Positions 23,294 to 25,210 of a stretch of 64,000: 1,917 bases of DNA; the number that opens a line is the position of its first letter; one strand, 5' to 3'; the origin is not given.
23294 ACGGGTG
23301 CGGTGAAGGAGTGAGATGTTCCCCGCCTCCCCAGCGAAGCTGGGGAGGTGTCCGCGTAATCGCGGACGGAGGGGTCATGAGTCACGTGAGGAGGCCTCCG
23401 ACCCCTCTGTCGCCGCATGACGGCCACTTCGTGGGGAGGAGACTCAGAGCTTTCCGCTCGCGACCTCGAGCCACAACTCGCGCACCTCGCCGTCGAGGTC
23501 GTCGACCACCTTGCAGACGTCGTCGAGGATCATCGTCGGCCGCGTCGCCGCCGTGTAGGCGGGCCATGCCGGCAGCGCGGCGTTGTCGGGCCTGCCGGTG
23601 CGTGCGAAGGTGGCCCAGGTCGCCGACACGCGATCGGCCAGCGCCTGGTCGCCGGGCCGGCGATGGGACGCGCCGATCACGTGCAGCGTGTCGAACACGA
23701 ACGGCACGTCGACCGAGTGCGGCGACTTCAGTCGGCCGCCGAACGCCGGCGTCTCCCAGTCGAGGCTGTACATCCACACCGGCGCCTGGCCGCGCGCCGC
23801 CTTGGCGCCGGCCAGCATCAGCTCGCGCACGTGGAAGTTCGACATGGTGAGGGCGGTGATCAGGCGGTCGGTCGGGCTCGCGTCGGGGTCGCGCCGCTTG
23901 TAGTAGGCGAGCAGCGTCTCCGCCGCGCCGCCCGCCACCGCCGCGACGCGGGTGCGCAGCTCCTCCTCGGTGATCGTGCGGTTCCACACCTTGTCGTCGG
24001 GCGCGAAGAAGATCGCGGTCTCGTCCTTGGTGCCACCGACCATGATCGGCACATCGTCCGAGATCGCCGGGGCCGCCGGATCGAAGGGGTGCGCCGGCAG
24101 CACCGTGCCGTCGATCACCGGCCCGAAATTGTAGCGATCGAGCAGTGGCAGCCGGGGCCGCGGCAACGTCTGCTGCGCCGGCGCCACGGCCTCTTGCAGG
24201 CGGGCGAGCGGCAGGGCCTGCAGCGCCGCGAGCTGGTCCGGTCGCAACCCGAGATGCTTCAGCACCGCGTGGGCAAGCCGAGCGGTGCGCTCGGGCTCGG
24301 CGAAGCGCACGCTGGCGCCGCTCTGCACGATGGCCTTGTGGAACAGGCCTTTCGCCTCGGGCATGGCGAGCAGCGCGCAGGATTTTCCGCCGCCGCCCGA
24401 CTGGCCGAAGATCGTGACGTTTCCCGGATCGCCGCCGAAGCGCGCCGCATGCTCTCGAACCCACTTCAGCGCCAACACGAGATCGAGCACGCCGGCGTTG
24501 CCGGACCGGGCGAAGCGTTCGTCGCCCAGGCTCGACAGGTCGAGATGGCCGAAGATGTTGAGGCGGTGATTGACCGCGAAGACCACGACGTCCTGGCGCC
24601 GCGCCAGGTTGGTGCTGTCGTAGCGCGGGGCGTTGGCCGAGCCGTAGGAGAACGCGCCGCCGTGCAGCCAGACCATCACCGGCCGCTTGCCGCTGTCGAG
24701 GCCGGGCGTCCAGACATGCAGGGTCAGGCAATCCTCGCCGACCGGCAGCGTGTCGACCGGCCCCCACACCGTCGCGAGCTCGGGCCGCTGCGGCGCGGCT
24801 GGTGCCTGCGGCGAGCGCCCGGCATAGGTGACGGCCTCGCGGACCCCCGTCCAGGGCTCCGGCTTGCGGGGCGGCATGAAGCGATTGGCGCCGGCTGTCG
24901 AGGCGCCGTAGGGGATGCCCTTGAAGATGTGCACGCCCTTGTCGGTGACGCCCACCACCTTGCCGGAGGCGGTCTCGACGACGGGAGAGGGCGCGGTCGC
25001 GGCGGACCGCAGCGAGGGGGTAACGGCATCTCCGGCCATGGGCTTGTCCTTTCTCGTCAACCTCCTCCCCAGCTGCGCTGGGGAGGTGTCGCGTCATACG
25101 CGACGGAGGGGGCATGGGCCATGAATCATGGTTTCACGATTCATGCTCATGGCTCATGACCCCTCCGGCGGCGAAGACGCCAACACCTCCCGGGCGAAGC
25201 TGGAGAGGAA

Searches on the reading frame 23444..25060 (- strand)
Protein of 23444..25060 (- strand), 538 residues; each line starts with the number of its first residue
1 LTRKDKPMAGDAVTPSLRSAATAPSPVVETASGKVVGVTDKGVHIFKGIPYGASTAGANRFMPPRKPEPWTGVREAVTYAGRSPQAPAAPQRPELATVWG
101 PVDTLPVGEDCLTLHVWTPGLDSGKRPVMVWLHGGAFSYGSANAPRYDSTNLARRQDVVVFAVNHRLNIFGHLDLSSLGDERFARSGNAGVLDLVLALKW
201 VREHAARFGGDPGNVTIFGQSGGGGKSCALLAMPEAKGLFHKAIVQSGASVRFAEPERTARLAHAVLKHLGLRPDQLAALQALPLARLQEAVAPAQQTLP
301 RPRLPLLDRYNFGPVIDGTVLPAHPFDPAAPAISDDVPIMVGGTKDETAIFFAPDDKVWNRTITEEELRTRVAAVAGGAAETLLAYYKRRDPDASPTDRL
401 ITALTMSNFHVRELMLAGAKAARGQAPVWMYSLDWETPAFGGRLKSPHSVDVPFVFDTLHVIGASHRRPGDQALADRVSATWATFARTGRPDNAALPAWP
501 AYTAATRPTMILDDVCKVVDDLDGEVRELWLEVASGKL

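Call 8: search_protein_families(library=pfam, proteins=[window:23444-25060:-], max_evalue=0.001)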
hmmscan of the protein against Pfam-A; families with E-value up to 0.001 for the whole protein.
window:23444-25060:- (538 aa): 3 families
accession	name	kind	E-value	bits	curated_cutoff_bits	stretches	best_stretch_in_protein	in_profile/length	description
PF00135.34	COesterase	-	5.3e-98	329.6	27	1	25-514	2-498/515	Carboxylesterase family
PF07859.19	Abhydrolase_3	-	7.3e-11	42.7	25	1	189-245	47-104/210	alpha/beta hydrolase fold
PF20434.5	BD-FAE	-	4e-09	36.7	26.8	1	115-236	2-111/215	BD-FAE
